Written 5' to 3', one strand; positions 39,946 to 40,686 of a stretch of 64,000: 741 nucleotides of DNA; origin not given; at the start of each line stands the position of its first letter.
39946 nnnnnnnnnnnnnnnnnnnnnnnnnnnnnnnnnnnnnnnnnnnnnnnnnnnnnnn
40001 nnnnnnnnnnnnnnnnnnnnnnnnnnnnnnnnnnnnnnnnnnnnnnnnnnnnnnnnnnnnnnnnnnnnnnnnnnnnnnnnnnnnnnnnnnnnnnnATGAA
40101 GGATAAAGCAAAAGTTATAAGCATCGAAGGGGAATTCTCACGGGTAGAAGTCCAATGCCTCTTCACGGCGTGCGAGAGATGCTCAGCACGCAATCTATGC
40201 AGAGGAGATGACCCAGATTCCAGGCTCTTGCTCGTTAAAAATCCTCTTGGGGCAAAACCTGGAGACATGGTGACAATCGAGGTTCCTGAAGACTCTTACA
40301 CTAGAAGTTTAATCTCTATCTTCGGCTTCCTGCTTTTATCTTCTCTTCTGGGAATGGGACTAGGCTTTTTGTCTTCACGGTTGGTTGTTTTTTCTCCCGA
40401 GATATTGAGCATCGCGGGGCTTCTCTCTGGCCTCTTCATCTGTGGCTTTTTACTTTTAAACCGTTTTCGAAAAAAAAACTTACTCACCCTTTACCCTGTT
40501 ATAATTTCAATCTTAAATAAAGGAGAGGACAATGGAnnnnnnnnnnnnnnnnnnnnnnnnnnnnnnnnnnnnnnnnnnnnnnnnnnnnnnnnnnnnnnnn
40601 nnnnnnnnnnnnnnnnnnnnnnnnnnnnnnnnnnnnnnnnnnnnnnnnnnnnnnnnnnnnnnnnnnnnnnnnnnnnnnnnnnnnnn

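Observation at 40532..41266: Uncharacterised secreted Cys-cluster protein wedged between rseC and apbE in the Rnf operon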

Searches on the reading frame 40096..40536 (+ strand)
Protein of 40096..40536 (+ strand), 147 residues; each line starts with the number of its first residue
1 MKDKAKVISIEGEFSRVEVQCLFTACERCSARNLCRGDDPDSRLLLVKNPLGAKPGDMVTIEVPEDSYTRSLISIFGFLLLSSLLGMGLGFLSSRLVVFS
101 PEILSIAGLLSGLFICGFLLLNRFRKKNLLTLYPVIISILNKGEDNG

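Call 3: search_protein_families(library=pfam, proteins=[window:40096-40536:+], max_evalue=1)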
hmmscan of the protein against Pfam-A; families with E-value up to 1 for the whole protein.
window:40096-40536:+ (147 aa): 1 family
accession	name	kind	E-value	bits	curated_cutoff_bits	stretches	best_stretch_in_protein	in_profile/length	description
PF04246.17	RseC_MucC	-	1.7e-15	57.5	24.4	1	7-136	1-128/130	Positive regulator of sigma(E), RseC/MucC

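Call 4: search_protein_families(library=ncbifam, proteins=[window:40096-40536:+], max_evalue=1)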
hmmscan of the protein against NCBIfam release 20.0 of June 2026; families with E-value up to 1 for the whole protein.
window:40096-40536:+ (147 aa): 3 families
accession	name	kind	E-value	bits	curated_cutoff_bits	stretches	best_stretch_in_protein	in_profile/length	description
TIGR03942.1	sulfatase_rSAM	equivalog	0.14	11.2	349.45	1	12-46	297-331/363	anaerobic sulfatase maturase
NF051874.1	PVV_CTERM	equivalog_domain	0.17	11.7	27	1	99-123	5-31/38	PVV-CTERM domain-containing choice-of-anchor G protein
NF041635.1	STM3941_fam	subfamily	0.27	11.1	40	1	75-143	8-76/157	STM3941 family protein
